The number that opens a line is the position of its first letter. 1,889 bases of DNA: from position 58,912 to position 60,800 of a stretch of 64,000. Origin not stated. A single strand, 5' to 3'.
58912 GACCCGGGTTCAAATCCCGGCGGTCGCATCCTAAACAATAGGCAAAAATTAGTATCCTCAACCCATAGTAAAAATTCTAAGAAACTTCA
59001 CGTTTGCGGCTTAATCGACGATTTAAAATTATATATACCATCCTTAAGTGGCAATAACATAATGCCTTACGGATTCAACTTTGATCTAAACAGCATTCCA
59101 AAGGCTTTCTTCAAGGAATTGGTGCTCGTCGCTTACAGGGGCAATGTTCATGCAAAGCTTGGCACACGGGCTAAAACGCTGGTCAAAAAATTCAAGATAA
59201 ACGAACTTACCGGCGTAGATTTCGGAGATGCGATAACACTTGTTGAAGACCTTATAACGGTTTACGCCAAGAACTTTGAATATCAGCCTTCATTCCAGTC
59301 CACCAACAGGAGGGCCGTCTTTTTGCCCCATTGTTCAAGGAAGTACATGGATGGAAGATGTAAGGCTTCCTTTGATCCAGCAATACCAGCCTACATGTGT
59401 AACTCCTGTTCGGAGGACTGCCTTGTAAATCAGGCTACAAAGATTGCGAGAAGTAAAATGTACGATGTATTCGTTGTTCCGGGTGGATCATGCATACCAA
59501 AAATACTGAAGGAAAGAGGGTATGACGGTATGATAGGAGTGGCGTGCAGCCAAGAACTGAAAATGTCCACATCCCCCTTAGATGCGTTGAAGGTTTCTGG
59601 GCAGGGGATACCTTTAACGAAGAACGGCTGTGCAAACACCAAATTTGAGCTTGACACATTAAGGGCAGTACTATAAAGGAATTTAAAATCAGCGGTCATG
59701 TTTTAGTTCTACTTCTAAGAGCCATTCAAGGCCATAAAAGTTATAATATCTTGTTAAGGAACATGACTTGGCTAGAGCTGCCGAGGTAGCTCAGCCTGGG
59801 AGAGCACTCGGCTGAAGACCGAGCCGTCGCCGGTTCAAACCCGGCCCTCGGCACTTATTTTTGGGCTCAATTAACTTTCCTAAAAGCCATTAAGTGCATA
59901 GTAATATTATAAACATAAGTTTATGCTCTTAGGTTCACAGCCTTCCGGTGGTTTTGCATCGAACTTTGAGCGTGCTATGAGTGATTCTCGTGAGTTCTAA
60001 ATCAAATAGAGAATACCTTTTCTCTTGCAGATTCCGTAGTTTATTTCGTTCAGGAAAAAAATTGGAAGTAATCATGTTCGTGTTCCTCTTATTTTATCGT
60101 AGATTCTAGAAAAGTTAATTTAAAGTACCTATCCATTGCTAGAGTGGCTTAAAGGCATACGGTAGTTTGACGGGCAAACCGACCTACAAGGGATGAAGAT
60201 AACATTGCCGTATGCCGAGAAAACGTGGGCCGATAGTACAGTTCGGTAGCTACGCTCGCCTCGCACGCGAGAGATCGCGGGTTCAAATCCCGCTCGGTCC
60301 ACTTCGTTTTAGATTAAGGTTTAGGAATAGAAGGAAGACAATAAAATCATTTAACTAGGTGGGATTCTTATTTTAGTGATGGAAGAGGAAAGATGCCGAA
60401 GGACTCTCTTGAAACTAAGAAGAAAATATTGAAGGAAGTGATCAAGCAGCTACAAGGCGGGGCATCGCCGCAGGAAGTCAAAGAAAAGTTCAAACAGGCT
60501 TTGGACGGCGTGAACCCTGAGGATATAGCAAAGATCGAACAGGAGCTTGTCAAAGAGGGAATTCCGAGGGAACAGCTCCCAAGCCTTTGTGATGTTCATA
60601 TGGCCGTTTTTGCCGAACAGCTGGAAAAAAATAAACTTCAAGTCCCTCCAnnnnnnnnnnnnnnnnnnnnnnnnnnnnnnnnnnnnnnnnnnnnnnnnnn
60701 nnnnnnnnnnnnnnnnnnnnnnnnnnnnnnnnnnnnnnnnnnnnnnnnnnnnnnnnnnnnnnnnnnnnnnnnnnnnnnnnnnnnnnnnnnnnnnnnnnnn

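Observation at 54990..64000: Oxygen/NO-stress gene island interleaved with four tRNA genes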

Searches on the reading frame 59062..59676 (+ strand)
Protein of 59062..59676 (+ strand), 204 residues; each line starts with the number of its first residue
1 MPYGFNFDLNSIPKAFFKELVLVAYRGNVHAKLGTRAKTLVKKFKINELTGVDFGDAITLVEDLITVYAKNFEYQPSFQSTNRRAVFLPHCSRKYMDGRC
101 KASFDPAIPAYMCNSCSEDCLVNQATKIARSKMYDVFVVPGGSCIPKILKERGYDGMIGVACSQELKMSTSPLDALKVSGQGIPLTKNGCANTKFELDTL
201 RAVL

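Call 4: search_protein_families(library=pfam, proteins=[window:59062-59676:+], max_evalue=0.01)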
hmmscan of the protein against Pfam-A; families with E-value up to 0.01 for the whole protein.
window:59062-59676:+ (204 aa): 1 family
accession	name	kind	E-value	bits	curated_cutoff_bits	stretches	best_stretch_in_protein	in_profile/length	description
PF01976.22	DUF116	-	1.8e-27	96.2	25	1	67-203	22-154/155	Protein of unknown function DUF116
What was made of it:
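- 59062..59676 (+): DUF116 Cys-rich protein: a housekeeping-context gene, probably a bystander. PF01976, E 1.8e-27 (call 4).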

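Call 18: search_solved_structures(query=window:59062-59676:+, max_evalue=1)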
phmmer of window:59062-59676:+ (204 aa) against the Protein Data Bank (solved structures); distinct sequences matched with E-value up to 1: 3.
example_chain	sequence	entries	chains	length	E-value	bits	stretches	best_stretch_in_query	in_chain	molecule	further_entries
1vd4_A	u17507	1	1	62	0.079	15.8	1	79-120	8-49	Transcription initiation factor IIE, alpha subunit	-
8byq_W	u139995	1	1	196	0.36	13.7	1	78-120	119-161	General transcription factor IIE subunit 1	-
5gpy_A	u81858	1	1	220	0.45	13.3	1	78-120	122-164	General transcription factor IIE subunit 1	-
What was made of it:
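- Tried and rejected: PDB sequence search gave only insignificant TFIIE zinc-ribbon hits (call 18).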

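Call 21: find_related_loci(query=window:59062-59676:+, collection=genome_contigs, flank=10000)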
Query window:59062-59676:+ (204 aa) in genome_contigs; peptide patterns used: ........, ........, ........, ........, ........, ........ (x = any residue, [..] = any of these).
123 stretches matched a pattern; 66 encode a relative of the query (tblastn E <= 1e-3); 66 distinct loci.
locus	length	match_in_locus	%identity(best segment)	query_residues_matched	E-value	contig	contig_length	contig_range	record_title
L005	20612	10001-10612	97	1-204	1e-134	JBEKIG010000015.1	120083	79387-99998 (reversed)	MAG: Nitrososphaeria archaeon isolate SPRUCE 295 SPRUCE_295_15, whole genome shotgun sequence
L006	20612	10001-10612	75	1-204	2e-105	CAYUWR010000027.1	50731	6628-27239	MAG TPA_asm: uncultured Nitrososphaeria archaeon isolate SRP231805_co4_125 genome assembly, contig: k141_39552, whole ge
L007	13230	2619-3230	55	1-204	4e-80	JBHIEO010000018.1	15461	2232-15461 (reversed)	MAG: Candidatus Bathyarchaeia archaeon isolate b2.sp3_bin.21 NODE_956_length_15461_cov_5.502791, whole genome shotgun se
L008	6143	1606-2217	54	1-204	9e-79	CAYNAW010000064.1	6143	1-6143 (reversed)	MAG TPA_asm: uncultured Candidatus Bathyarchaeia archaeon isolate binchicken_co327_101 genome assembly, contig: NODE_801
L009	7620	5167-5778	55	1-204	1e-78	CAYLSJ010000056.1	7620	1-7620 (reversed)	MAG TPA_asm: uncultured Candidatus Bathyarchaeia archaeon isolate binchicken_co383_10 genome assembly, contig: NODE_3845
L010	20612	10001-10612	55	1-204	9e-78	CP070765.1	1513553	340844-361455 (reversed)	MAG: Candidatus Bathyarchaeota archaeon isolate bin257 chromosome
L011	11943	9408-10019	55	1-204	5e-77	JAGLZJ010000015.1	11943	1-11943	MAG: Candidatus Bathyarchaeota archaeon isolate RS_13_60 ZL320.bin.60.fa_15, whole genome shotgun sequence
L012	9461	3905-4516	53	1-204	2e-76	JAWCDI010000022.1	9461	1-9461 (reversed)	MAG: Candidatus Aenigmatarchaeota archaeon isolate JZ-1_201912_bins_45 JZ-1_201912_bins_45_scaffold_23, whole genome sho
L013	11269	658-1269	53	1-204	1e-76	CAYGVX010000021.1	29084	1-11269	MAG TPA_asm: uncultured Candidatus Bathyarchaeia archaeon isolate ERP119294_co3_385 genome assembly, contig: NODE_724_le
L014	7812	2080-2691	52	1-204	1e-75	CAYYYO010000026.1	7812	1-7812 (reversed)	MAG TPA_asm: uncultured archaeon isolate binchicken_co256_318 genome assembly, contig: NODE_27061_length_7812_cov_7.5322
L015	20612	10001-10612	51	1-204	1e-75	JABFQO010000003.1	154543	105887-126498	Candidatus Bathyarchaeota archaeon A05DMB-4 NODE_74_length_154543_cov_20.516875, whole genome shotgun sequence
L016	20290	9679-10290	52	1-204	3e-75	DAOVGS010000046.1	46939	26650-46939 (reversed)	MAG TPA_asm: Hadesarchaea archaeon isolate CSMAG_1141 CSMAG_1141_k141_795267_length_46939_cov_8.9841, whole genome shotg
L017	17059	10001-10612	52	1-204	4e-75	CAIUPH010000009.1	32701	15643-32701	Candidatus Bathyarchaeota archaeon isolate AM-2014_bin-0583 genome assembly, contig: bin-0583:009/117, whole genome shot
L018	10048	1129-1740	51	1-204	4e-75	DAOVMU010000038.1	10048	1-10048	MAG TPA_asm: Candidatus Bathyarchaeota archaeon isolate CSMAG_1479 CSMAG_1479_k141_1135376_length_10048_cov_14.0000, who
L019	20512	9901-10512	50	1-204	4e-75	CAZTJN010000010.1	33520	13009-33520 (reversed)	MAG TPA_asm: uncultured archaeon isolate binchicken_co184_466 genome assembly, contig: NODE_1798_length_33520_cov_19.890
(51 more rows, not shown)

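Call 74: search_protein_families(library=pfam, proteins=[L006:5796-7436:+, L006:7647-8564:+, L006:8649-9029:+, L006:9385-9834:+, L006:10861-11910:+, L006:12067-12714:-, L006:13008-13499:+], max_evalue=0.001)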
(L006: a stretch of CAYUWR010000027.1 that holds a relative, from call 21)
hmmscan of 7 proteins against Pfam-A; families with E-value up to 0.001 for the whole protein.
L006:5796-7436:+ (546 aa): 1 family
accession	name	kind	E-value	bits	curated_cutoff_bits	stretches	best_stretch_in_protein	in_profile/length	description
PF00118.29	Cpn60_TCP1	-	6.5e-186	619.2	34.3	1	40-529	1-488/490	TCP-1/cpn60 chaperonin family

L006:7647-8564:+ (305 aa): 1 family
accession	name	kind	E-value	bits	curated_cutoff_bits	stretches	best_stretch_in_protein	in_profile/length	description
PF01156.24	IU_nuc_hydro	-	8.7e-62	209.9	34.2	1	4-296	1-296/297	Inosine-uridine preferring nucleoside hydrolase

L006:8649-9029:+ (126 aa): 1 family
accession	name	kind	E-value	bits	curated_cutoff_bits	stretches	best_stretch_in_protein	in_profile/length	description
PF13298.12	LigD_N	-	7e-40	136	31.1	1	9-109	1-107/107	DNA Ligase D 3'-phosphoesterase domain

L006:9385-9834:+ (149 aa): 1 family
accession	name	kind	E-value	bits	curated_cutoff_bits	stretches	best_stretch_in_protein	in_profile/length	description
PF21473.3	Ssb-like_OB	-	2e-18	66.8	24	1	19-108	1-97/97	Single-stranded DNA binding protein Ssb-like, OB fold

L006:10861-11910:+ (349 aa): 1 family
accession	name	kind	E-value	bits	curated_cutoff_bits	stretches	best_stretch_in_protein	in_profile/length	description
PF00155.27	Aminotran_1_2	-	2.7e-40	139.1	19.7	1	17-341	3-361/361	Aminotransferase class I and II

L006:12067-12714:- (215 aa): 1 family
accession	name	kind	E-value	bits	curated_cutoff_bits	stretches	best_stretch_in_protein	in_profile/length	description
PF23349.2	BBS7_hp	-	7.7e-05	23.2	27.8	0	9-104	6-101/114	BBS7 hairpin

L006:13008-13499:+ (163 aa): 0 families

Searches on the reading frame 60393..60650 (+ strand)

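Call 43: search_protein_families(library=pfam, proteins=[window:60393-60650:+], max_evalue=10)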
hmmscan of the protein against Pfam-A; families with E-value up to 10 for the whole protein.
window:60393-60650:+ (86 aa): 6 families
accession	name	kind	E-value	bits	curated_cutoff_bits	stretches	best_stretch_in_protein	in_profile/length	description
PF04282.18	DUF438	-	6.8e-25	87.2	25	1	13-78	1-66/67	Family of unknown function (DUF438)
PF11553.14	DUF3231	-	0.061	13.4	29.6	1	12-58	30-75/165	Protein of unknown function (DUF3231)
PF24889.1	CCTL2_WNK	-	0.11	12.8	27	1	32-55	27-47/75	WNK CCTL2 domain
PF16689.10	APC_N_CC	-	0.13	12.9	27.4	1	6-22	34-50/52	Coiled-coil N-terminus of APC, dimerisation domain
PF08447.18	PAS_3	-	0.17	12.6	25.6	1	23-52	13-42/89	PAS fold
PF25137.1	ADH_Fe_C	-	0.3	11.2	27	1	7-70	107-169/194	Fe-containing alcohol dehydrogenase family, C-terminal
